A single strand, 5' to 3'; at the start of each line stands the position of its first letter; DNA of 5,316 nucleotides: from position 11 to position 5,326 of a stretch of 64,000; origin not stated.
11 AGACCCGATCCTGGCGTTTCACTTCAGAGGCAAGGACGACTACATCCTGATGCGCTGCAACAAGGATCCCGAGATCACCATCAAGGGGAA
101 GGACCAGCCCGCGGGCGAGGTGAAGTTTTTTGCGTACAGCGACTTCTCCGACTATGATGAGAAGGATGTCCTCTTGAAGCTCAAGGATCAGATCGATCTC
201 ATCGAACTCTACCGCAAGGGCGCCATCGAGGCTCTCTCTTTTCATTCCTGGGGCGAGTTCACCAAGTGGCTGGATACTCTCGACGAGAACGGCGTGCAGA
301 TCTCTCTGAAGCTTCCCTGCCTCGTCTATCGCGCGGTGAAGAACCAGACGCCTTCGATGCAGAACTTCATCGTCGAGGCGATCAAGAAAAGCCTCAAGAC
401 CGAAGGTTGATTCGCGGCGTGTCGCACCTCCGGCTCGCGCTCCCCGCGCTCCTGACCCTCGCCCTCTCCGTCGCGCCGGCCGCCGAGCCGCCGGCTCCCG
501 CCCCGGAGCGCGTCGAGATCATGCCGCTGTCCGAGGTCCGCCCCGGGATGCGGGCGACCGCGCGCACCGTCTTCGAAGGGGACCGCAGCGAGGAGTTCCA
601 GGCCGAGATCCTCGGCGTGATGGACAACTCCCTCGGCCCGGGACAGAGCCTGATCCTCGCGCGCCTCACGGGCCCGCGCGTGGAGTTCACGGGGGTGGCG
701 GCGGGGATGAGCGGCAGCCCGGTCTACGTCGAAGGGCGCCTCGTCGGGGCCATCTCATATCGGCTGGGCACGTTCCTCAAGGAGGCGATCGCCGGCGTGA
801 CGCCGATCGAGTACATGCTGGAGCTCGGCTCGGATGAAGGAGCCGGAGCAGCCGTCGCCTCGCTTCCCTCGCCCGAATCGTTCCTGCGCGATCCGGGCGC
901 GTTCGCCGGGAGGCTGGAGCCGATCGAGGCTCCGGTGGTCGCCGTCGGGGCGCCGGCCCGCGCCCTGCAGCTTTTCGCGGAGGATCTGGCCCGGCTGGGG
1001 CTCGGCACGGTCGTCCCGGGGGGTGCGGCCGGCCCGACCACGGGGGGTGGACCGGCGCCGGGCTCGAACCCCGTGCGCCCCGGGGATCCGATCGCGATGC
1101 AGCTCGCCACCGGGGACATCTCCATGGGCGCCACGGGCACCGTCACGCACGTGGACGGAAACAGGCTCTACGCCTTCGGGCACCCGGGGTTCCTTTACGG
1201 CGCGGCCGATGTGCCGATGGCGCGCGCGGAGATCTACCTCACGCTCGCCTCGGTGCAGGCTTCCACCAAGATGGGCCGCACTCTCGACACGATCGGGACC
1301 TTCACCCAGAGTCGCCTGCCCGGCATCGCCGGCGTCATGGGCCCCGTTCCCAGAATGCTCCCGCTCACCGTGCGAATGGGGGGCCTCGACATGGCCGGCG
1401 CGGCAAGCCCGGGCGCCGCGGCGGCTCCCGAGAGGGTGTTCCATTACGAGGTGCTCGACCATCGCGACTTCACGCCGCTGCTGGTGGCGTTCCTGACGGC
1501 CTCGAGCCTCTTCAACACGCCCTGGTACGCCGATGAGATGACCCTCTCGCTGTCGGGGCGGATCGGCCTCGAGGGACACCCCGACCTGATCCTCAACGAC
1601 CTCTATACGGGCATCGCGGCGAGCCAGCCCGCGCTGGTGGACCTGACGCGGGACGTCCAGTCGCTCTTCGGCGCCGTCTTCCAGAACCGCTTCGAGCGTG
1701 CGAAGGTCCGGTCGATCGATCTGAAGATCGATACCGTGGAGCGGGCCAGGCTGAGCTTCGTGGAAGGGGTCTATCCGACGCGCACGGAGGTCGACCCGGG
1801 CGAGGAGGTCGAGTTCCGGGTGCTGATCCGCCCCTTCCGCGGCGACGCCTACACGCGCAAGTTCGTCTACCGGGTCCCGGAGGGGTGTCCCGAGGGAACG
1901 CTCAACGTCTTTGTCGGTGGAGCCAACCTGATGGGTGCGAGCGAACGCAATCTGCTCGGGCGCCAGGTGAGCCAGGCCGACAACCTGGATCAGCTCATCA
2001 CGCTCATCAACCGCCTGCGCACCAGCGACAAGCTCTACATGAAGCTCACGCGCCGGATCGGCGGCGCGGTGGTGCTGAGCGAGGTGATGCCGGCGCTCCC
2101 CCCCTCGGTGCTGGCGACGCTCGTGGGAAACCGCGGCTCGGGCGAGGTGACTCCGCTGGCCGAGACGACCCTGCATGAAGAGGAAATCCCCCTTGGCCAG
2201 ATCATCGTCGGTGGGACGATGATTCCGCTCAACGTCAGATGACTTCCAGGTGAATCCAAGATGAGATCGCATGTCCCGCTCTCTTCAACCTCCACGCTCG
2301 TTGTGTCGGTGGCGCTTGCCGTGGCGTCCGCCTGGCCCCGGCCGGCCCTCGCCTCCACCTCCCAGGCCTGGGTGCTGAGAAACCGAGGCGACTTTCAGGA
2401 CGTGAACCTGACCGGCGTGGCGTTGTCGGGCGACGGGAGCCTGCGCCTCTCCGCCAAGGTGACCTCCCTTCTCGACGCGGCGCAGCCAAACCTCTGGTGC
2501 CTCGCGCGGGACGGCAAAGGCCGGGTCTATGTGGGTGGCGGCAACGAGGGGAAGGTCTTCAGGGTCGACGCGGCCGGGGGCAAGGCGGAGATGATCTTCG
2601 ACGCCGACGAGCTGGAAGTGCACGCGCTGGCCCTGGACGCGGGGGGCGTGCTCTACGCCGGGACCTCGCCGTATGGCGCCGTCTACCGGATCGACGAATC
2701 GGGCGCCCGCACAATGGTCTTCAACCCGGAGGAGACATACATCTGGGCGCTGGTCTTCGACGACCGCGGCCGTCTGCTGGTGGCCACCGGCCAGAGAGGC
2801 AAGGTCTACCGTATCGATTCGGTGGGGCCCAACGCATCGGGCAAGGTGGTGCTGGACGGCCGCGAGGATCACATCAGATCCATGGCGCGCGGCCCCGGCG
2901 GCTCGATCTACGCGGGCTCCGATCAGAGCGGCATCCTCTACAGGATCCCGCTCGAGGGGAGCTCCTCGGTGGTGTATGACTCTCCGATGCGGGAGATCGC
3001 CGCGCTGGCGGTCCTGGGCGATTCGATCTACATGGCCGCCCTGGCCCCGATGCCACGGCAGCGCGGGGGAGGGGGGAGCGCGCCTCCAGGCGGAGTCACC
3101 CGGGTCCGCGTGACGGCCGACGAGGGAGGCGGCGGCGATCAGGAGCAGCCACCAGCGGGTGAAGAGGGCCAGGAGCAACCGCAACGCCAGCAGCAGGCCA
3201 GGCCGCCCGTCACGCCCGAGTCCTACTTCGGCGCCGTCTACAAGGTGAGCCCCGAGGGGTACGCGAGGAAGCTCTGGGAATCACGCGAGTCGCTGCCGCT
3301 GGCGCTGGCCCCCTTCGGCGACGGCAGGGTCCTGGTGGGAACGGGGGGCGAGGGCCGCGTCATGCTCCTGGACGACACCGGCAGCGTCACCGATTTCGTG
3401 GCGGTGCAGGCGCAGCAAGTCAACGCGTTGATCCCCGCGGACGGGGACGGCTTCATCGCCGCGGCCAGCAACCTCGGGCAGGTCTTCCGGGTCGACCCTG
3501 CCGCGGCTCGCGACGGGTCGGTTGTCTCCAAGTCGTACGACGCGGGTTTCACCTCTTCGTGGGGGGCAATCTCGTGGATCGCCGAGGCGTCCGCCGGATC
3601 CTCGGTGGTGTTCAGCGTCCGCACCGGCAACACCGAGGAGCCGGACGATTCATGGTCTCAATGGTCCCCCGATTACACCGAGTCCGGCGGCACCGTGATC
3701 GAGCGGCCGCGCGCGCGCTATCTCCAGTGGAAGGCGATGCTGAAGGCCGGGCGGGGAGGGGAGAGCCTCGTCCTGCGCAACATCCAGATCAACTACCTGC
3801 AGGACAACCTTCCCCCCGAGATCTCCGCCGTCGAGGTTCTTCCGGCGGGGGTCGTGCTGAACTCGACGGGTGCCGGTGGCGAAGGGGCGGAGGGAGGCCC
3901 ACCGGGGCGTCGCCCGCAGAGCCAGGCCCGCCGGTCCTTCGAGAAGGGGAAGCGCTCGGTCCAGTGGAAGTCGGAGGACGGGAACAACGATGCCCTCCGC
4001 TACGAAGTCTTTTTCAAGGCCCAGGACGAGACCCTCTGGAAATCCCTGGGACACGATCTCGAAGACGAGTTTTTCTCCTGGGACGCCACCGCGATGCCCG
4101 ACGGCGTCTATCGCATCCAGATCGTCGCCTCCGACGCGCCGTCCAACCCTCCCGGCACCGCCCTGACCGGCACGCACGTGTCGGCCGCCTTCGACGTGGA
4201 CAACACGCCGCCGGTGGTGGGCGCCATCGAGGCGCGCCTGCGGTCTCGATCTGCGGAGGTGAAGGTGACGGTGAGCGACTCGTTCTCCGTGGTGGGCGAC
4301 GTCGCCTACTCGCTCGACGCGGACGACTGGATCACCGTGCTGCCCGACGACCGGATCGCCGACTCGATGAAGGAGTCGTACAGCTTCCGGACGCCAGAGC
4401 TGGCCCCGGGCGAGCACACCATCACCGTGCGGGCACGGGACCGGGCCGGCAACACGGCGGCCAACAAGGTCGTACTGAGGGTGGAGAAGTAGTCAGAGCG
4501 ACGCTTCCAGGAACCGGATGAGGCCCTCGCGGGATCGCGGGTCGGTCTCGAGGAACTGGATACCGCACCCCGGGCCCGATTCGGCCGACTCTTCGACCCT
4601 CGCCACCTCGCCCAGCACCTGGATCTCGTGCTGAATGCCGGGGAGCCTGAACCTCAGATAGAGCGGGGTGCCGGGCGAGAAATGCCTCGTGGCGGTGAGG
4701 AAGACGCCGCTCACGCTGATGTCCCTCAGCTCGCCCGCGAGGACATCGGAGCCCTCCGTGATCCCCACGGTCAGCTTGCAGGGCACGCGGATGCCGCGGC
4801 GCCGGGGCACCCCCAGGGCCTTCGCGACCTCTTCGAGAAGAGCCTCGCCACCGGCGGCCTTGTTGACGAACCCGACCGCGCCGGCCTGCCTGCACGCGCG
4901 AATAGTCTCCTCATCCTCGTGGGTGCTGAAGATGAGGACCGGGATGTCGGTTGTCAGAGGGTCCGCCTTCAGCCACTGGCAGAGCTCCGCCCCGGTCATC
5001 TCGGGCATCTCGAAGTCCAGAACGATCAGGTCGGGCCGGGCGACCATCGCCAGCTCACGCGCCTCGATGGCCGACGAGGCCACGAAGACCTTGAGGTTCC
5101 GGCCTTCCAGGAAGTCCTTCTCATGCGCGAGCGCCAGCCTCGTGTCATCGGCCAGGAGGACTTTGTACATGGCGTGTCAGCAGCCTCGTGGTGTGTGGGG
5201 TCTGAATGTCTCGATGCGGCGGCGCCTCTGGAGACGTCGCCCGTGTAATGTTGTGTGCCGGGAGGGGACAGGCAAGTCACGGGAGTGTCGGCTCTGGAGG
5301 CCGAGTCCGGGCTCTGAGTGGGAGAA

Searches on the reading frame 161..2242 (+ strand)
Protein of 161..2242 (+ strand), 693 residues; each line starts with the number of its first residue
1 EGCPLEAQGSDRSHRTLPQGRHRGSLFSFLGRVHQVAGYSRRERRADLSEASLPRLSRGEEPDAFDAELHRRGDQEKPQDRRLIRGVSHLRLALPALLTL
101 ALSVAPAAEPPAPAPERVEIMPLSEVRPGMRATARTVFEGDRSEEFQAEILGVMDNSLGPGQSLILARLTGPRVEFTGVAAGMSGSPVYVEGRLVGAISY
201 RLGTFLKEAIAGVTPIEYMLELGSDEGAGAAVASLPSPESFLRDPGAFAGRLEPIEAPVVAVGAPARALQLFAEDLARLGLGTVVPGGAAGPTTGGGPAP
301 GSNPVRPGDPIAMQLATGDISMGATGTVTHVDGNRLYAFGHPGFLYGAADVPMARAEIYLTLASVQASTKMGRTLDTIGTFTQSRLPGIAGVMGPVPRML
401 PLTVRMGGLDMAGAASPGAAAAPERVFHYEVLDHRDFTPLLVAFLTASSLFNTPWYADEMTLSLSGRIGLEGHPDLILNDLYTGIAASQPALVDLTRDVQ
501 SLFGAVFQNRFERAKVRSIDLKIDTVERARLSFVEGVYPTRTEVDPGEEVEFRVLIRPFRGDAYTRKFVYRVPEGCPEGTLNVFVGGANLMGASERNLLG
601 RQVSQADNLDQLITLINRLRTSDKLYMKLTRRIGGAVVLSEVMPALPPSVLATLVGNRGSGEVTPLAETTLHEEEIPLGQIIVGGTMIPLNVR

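Call 73: search_protein_families(library=pfam, proteins=[window:161-2242:+], max_evalue=0.00001)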
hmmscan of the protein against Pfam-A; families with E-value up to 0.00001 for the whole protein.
window:161-2242:+ (693 aa): 1 family
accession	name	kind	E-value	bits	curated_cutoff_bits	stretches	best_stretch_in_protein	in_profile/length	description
PF05580.18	Peptidase_S55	-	3.7e-07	30.8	25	1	116-200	108-192/210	SpoIVB peptidase S55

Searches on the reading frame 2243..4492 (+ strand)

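Call 73: search_protein_families(library=pfam, proteins=[window:2243-4492:+], max_evalue=0.00001)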
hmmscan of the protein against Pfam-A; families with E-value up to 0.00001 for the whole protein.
window:2243-4492:+ (749 aa): 2 families
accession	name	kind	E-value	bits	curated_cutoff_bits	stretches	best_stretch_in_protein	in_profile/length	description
PF07494.17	Reg_prop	-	1.5e-06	28.1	20.4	0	165-183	5-23/24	Two component regulator propeller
PF19077.6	Big_13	-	8.1e-06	26.7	27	0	709-743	60-96/102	Bacterial Ig-like domain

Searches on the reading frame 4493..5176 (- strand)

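Call 73: search_protein_families(library=pfam, proteins=[window:4493-5176:-], max_evalue=0.00001)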
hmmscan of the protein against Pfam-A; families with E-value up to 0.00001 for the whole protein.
window:4493-5176:- (227 aa): 2 families
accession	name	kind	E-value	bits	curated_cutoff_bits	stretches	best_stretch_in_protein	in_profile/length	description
PF00072.30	Response_reg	-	2.3e-22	79.7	30.2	1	6-117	1-110/111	Response regulator receiver domain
PF07238.19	PilZ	-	2e-18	67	22.5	1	125-224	2-101/102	PilZ domain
